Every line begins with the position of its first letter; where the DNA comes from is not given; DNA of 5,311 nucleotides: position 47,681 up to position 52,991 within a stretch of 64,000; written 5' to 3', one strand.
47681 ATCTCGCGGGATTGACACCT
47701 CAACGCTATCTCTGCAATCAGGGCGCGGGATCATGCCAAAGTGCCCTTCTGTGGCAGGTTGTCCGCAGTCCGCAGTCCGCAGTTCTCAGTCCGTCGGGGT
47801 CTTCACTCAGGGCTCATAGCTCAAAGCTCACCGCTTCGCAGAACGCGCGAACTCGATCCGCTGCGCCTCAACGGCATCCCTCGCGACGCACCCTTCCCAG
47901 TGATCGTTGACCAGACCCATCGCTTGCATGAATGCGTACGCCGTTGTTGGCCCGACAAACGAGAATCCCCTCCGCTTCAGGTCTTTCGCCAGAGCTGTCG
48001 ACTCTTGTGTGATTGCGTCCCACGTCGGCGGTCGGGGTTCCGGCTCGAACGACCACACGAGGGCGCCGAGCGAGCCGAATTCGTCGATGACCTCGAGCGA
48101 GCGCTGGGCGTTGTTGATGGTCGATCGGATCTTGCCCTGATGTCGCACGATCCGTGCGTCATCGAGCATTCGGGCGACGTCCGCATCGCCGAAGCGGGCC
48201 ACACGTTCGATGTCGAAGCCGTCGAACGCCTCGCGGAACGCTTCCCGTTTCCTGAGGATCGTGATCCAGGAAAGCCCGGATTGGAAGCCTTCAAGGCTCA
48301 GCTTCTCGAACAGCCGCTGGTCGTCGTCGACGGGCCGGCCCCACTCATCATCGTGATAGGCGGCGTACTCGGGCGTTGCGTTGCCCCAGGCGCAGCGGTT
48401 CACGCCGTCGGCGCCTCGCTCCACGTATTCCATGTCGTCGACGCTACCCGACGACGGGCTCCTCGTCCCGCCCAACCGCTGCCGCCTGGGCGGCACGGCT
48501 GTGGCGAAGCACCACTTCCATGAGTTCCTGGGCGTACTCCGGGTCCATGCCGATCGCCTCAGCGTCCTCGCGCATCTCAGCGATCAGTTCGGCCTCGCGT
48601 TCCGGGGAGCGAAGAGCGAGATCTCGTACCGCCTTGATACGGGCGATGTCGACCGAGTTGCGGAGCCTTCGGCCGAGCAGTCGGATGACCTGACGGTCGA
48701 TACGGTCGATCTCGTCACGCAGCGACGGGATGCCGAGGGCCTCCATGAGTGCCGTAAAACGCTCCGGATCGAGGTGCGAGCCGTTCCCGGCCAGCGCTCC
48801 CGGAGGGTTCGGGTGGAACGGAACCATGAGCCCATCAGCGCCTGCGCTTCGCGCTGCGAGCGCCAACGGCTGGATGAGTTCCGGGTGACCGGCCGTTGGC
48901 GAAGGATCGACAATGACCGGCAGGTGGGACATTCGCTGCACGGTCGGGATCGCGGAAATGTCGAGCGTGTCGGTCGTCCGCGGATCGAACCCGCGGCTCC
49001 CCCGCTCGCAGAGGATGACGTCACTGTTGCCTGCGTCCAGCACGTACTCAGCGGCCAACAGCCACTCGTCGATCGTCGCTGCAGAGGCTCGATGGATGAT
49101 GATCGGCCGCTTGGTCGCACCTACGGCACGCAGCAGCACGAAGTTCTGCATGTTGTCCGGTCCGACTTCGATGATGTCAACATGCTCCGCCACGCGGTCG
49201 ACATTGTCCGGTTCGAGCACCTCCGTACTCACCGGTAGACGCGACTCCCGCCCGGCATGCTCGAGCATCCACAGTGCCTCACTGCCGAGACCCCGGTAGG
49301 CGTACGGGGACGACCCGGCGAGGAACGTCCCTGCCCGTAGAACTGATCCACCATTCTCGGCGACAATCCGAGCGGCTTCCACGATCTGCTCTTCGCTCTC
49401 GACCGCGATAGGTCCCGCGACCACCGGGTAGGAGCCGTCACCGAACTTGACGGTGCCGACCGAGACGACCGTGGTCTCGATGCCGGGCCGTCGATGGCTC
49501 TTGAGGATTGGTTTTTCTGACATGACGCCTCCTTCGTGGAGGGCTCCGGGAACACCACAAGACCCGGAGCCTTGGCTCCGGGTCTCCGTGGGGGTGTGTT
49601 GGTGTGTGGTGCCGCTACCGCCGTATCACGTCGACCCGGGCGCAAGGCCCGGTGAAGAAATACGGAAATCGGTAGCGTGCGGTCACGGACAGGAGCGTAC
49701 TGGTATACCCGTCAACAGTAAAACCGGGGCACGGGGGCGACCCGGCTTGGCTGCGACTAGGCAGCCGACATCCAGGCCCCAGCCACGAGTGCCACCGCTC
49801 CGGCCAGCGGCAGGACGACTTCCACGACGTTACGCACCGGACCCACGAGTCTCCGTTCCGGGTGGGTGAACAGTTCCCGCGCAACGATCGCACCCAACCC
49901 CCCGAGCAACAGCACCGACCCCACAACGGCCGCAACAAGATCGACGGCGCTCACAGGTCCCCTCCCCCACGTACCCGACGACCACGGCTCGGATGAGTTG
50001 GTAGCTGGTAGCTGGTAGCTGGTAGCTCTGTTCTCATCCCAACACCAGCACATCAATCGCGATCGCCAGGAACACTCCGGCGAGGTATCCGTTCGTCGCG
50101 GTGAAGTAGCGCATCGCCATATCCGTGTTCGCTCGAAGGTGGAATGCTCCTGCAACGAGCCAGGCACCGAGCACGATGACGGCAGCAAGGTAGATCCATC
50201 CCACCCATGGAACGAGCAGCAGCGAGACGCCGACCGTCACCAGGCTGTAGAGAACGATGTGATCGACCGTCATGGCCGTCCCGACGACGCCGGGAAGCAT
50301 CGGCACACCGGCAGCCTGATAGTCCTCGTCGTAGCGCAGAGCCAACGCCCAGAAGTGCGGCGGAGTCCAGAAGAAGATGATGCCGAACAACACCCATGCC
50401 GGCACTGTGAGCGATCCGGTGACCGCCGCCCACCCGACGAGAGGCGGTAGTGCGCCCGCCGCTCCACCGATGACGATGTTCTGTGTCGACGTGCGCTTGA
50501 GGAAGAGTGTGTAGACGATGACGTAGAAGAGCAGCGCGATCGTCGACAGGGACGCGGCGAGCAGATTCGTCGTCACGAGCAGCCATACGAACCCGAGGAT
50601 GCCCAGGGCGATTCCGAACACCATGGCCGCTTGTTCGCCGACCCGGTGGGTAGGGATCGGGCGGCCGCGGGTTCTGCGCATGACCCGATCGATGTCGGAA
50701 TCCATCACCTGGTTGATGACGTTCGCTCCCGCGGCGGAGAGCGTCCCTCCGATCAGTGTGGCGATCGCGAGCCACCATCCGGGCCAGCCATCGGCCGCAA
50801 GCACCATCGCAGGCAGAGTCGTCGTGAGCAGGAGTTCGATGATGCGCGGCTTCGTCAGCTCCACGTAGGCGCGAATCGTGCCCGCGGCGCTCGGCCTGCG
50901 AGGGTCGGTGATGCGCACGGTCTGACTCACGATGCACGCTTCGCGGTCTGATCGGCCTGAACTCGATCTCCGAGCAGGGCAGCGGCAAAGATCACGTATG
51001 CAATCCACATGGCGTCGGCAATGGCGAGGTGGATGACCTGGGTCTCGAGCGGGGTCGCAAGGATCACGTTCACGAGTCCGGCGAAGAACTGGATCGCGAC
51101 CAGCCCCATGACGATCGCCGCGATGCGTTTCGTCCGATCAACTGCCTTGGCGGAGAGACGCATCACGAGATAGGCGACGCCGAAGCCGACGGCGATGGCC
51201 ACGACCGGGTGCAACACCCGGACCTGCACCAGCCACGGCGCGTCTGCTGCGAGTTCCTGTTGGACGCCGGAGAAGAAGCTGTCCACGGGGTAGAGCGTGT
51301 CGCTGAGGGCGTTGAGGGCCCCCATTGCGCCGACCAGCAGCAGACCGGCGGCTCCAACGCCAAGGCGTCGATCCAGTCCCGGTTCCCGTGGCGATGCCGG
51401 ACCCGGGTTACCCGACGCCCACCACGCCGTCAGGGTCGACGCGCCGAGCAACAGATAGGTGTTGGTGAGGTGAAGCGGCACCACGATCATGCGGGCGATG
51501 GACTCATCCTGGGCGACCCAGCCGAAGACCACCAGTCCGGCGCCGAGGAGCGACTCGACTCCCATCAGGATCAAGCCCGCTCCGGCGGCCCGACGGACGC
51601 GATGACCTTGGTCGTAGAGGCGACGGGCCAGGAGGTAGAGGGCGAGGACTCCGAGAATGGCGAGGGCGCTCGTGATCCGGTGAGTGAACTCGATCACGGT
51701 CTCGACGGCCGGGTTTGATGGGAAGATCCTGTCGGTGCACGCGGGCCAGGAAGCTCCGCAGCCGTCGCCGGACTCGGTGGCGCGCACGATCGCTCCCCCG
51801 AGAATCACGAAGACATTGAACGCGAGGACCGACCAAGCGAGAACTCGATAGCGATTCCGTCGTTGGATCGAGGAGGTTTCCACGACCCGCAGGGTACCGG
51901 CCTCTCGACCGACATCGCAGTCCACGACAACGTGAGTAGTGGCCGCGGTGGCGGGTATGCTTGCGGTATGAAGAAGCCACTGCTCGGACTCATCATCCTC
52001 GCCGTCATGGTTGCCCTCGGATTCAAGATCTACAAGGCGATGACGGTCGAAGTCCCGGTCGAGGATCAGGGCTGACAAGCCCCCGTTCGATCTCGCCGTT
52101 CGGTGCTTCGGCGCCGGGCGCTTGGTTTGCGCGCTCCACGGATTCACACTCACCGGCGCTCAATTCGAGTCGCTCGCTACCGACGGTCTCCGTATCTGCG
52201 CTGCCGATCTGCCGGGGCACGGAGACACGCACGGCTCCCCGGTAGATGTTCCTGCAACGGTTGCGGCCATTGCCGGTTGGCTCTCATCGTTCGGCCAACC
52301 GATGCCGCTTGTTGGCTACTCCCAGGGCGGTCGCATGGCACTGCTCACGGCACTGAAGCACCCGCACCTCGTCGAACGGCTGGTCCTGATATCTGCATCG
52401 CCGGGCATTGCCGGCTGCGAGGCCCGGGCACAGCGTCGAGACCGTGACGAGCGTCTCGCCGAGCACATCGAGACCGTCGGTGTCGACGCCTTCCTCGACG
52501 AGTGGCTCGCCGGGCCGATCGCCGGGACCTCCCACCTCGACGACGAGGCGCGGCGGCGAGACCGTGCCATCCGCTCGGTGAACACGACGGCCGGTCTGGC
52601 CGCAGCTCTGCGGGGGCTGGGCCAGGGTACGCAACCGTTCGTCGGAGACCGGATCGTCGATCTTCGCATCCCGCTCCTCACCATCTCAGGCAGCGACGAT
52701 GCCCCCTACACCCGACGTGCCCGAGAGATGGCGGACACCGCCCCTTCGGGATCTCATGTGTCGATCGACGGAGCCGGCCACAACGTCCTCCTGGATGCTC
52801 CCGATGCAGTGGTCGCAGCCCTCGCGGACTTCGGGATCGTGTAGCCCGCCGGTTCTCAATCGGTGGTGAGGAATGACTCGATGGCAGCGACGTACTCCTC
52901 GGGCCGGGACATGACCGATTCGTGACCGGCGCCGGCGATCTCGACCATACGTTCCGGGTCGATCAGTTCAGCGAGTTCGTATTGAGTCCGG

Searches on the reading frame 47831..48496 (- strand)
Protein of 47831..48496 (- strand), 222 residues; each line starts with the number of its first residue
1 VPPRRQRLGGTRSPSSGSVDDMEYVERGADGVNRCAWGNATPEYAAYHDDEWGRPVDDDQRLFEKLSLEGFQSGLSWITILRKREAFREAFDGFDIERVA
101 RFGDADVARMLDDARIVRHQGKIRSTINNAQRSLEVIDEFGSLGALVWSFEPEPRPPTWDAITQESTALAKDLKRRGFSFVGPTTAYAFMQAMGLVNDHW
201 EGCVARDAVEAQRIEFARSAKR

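Call 56: search_protein_families(library=pfam, proteins=[window:47831-48496:-], max_evalue=0.0001)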
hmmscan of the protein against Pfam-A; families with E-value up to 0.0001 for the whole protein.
window:47831-48496:- (222 aa): 1 family
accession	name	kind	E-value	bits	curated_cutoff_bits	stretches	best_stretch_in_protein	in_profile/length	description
PF03352.18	Adenine_glyco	-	7.2e-70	234.9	25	1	37-204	1-175/177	Methyladenine glycosylase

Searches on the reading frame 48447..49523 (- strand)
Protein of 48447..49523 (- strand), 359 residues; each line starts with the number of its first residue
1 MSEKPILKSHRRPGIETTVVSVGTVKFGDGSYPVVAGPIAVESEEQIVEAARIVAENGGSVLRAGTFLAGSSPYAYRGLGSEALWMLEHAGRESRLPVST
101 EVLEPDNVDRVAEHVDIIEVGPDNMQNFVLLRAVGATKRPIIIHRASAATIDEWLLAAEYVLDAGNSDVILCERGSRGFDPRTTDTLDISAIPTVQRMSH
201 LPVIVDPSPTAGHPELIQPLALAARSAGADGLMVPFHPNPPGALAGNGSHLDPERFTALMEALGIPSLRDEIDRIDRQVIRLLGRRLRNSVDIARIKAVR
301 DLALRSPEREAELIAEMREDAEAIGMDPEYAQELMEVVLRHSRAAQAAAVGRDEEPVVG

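Call 56: search_protein_families(library=pfam, proteins=[window:48447-49523:-], max_evalue=0.0001)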
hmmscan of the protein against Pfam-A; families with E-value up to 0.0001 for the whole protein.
window:48447-49523:- (359 aa): 2 families
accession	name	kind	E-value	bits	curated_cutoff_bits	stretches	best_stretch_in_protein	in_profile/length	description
PF00793.26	DAHP_synth_1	-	1.6e-53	181.8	25.5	1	24-259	9-257/270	DAHP synthetase I family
PF01817.26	CM_2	-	1.4e-17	64.1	27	1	268-346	1-79/80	Chorismate mutase type II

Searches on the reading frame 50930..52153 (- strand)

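Call 56: search_protein_families(library=pfam, proteins=[window:50930-52153:-], max_evalue=0.0001)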
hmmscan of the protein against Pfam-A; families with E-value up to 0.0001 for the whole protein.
window:50930-52153:- (408 aa): 1 family
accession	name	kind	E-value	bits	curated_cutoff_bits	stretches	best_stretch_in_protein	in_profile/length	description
PF02628.20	COX15-CtaA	-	5.7e-35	121.3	29.9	1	104-386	2-321/322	Cytochrome oxidase assembly protein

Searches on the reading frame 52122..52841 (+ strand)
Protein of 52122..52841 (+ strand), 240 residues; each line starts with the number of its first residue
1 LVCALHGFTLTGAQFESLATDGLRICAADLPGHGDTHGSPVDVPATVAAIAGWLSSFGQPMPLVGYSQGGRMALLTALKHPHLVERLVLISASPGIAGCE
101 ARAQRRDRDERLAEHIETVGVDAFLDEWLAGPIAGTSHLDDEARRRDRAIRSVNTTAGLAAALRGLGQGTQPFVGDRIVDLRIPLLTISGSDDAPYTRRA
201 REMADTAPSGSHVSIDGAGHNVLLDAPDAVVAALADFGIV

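Call 56: search_protein_families(library=pfam, proteins=[window:52122-52841:+], max_evalue=0.0001)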
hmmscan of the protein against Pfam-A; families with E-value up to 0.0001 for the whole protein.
window:52122-52841:+ (240 aa): 3 families
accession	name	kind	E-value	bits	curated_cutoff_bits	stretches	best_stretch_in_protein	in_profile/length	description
PF12697.13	Abhydrolase_6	-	5.4e-16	60.3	26.3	1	5-233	4-217/217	Alpha/beta hydrolase family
PF00561.26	Abhydrolase_1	-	1.9e-15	57.7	25.8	1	3-227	4-245/245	alpha/beta hydrolase fold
PF12146.15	Hydrolase_4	-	1e-10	41.8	27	1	3-225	8-237/239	Serine aminopeptidase, S33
